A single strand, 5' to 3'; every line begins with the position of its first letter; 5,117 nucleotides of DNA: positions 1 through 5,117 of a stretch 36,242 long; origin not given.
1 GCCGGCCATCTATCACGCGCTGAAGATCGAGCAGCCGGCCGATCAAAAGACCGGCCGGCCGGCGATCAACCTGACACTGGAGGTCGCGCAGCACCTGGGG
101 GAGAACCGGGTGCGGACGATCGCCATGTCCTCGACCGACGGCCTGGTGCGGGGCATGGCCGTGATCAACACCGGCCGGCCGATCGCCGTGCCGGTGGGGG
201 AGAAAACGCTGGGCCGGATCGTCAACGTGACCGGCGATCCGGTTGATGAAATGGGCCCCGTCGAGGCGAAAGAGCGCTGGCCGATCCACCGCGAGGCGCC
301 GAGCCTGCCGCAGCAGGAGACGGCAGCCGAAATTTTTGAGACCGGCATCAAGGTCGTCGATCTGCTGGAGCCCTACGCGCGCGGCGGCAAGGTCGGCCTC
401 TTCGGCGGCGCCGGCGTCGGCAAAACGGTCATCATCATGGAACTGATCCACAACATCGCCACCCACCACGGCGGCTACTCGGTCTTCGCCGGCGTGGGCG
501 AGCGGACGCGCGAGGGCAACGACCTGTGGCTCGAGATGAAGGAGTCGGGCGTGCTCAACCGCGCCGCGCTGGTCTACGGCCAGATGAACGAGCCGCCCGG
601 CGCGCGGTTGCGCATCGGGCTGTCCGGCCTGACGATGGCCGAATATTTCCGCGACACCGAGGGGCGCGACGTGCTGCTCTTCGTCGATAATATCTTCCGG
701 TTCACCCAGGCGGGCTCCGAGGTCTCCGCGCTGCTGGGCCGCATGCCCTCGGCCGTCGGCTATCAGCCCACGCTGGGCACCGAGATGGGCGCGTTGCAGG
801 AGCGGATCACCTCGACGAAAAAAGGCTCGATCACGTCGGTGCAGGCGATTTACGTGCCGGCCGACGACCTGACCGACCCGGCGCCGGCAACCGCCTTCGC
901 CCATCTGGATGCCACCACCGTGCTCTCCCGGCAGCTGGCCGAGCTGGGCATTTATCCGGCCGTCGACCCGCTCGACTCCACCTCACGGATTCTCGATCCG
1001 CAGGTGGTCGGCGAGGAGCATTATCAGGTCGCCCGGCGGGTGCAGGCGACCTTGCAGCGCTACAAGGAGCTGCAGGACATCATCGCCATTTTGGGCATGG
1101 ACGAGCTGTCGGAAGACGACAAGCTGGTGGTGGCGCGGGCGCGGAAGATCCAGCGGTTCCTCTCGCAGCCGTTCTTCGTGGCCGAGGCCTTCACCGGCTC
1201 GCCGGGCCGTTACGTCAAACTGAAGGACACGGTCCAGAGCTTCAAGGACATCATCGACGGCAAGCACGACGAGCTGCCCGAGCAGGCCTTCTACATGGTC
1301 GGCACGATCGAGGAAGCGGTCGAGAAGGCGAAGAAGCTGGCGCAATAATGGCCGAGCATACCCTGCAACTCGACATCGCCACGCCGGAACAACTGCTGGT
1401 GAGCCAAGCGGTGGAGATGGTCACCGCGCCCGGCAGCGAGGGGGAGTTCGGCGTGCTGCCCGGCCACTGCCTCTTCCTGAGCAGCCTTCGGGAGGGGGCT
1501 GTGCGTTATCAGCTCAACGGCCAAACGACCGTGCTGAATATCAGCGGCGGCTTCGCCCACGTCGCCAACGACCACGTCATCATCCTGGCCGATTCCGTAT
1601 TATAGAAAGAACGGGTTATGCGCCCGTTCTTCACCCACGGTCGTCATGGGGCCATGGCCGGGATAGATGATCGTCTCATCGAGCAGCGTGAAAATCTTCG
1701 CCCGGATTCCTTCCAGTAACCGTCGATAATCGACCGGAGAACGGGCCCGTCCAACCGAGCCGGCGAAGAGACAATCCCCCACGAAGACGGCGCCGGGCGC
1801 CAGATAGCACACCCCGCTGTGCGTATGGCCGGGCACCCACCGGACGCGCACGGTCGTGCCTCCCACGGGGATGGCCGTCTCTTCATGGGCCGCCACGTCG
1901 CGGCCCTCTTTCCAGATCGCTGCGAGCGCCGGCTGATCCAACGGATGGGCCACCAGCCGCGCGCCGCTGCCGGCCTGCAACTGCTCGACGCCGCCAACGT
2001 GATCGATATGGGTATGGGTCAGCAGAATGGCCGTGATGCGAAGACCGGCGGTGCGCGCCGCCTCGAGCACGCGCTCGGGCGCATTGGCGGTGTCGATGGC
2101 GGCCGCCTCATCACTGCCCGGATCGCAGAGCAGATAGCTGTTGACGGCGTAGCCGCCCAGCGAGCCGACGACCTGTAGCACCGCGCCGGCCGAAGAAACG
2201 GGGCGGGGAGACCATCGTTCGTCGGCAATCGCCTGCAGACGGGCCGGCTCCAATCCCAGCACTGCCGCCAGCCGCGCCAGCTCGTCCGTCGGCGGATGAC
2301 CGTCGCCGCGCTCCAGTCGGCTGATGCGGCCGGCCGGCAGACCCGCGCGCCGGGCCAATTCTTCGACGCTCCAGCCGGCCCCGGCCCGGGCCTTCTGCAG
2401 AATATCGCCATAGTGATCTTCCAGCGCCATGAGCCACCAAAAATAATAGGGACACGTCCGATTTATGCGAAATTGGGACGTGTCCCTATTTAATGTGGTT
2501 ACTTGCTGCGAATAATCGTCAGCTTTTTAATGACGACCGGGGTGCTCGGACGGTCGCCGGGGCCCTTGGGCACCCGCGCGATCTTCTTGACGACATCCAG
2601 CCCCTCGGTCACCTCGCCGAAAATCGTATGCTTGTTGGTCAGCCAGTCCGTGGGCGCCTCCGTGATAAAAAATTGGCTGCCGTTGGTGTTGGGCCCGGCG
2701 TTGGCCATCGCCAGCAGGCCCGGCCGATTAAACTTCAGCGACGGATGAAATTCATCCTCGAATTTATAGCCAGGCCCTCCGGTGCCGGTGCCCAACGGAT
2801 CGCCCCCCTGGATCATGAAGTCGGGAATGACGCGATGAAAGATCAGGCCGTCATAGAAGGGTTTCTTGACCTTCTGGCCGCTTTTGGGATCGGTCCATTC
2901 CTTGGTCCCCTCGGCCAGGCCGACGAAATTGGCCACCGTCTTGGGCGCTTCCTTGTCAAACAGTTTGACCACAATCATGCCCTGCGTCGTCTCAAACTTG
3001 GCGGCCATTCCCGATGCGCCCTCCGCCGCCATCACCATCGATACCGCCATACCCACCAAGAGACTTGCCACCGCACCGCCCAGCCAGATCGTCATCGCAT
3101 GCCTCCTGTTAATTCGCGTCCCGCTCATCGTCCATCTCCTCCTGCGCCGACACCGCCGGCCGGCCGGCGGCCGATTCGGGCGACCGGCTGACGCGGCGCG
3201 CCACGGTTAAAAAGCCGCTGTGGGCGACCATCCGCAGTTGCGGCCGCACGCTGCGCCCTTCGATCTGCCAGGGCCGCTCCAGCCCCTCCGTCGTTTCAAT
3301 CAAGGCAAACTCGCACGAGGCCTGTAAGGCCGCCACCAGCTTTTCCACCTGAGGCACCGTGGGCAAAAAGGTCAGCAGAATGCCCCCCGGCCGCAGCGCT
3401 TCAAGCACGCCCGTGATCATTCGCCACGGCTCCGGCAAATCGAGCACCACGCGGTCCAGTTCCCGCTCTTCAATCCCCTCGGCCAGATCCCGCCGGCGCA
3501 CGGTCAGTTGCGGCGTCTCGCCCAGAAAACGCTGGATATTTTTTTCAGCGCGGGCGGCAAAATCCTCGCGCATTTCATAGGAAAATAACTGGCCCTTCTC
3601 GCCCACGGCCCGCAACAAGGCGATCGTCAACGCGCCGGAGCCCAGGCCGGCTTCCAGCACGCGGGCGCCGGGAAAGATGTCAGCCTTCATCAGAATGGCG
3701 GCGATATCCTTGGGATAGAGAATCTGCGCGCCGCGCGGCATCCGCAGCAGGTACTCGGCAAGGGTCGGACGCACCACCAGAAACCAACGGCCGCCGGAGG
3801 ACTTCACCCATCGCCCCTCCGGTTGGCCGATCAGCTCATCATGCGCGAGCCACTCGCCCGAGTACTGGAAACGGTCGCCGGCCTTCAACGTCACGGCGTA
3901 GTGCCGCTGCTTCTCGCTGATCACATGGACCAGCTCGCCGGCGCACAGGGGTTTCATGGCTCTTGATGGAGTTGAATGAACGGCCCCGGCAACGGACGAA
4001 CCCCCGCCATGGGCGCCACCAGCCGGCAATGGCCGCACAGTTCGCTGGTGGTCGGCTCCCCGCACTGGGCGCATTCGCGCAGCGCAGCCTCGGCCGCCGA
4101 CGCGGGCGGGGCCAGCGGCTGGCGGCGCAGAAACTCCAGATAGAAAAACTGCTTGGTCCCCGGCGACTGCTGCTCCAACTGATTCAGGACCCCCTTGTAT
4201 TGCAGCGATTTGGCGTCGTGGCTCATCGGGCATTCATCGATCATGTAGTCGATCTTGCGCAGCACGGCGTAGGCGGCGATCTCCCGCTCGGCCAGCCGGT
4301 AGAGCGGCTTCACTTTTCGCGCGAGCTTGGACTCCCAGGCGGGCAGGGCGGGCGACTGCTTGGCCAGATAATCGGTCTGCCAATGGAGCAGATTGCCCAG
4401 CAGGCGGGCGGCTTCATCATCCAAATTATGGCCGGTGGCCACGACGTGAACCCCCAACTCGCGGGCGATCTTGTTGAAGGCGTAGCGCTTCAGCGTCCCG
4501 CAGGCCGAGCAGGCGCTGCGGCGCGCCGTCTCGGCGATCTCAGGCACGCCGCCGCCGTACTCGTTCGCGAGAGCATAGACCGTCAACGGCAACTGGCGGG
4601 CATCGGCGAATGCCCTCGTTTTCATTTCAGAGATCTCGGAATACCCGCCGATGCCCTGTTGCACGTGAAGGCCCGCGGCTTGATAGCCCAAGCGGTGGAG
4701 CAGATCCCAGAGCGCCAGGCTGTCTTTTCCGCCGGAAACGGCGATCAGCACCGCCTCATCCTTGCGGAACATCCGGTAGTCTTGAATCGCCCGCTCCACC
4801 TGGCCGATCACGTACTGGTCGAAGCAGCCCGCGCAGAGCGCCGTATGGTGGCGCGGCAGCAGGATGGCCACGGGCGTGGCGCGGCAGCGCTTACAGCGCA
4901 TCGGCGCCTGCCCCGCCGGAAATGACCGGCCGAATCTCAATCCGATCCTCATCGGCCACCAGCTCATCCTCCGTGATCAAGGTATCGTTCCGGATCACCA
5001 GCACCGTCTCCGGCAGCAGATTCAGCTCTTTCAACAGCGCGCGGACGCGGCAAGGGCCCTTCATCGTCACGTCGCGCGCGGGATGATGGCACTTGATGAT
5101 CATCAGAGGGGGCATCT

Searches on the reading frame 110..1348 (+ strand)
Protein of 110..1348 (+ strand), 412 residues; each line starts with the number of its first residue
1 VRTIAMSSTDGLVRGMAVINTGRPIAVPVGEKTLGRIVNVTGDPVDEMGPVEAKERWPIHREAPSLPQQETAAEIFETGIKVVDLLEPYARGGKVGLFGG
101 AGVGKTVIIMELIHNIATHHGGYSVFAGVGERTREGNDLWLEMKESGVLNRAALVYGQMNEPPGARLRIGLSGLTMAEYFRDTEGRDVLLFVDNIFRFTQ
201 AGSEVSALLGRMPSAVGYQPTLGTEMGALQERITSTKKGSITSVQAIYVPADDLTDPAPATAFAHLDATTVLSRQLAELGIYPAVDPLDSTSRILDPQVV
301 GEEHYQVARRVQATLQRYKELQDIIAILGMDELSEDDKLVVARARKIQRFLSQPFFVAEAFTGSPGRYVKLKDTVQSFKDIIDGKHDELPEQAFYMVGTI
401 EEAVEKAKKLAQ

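Call 5: search_protein_families(library=pfam, proteins=[window:110-1348:+], max_evalue=0.001)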
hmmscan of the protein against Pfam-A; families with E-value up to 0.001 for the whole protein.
window:110-1348:+ (412 aa): 2 families
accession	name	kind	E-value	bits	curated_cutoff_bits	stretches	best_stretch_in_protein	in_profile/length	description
PF00006.31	ATP-synt_ab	-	4.6e-72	242.5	29.5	1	79-292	1-213/213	ATP synthase alpha/beta family, nucleotide-binding domain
PF22919.1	ATP-synt_VA_C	-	1.1e-18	67.6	24.7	1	297-384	5-95/101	C-terminal domain of V and A type ATP synthase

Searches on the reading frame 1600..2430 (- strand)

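Call 5: search_protein_families(library=pfam, proteins=[window:1600-2430:-], max_evalue=0.001)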
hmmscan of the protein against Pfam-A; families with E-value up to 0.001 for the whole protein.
window:1600-2430:- (276 aa): 7 families
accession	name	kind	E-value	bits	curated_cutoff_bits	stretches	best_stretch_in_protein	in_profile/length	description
PF00753.33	Lactamase_B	-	2.4e-22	80.3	22.7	1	92-259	2-196/196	Metallo-beta-lactamase superfamily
PF13560.12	HTH_31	-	5e-12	46.4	27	1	8-66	3-62/64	Helix-turn-helix domain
PF01381.28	HTH_3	-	1.1e-11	45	23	1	11-63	1-53/55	Helix-turn-helix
PF12706.13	Lactamase_B_2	-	6.7e-08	32.8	27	1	100-206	3-115/200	Beta-lactamase superfamily domain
PF13443.12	HTH_26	-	6.5e-05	23.5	22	1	12-63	3-55/63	Cro/C1-type HTH DNA-binding domain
PF13413.12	HTH_25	-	0.00015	21.9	24.6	0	10-43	1-34/62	Helix-turn-helix domain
PF12844.13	HTH_19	-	0.0006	20.1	30.2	1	11-65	4-58/64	Helix-turn-helix domain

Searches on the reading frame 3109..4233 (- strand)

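Call 5: search_protein_families(library=pfam, proteins=[window:3109-4233:-], max_evalue=0.001)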
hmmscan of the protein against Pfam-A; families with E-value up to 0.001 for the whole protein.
window:3109-4233:- (374 aa): 6 families
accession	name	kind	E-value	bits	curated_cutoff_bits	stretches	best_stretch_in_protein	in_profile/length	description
PF08704.16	GCD14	-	2.7e-29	103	26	1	150-328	2-183/247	tRNA methyltransferase complex GCD14 subunit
PF14801.12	TrmI-like_N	-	1e-11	45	24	1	95-142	2-49/50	TrmI-like N-terminal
PF01135.25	PCMT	-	1e-07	32.4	20.3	1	165-286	50-169/210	Protein-L-isoaspartate(D-aspartate) O-methyltransferase (PCMT)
PF13847.12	Methyltransf_31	-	5.4e-05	23.3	27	1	188-308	3-127/145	Methyltransferase domain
PF00398.26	RrnaAD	-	7e-05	22.5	24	1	175-249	17-84/263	Ribosomal RNA adenine dimethylase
PF13649.12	Methyltransf_25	-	9.3e-05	23.5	27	1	192-284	1-97/97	Methyltransferase domain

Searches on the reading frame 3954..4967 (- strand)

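Call 5: search_protein_families(library=pfam, proteins=[window:3954-4967:-], max_evalue=0.001)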
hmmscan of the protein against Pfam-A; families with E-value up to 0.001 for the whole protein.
window:3954-4967:- (337 aa): 3 families
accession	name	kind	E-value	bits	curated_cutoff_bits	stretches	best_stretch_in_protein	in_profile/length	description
PF01171.26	ATP_bind_3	-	4.2e-12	46.6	27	1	73-246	2-168/182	PP-loop family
PF01507.26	PAPS_reduct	-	2e-05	25.1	22.5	1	74-241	3-156/175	Phosphoadenosine phosphosulfate reductase domain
PF22082.2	TtuA_LIM_N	-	3e-05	24.5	27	1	24-49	1-25/26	2-thiouridine synthetase TtuA, N-terminal LIM domain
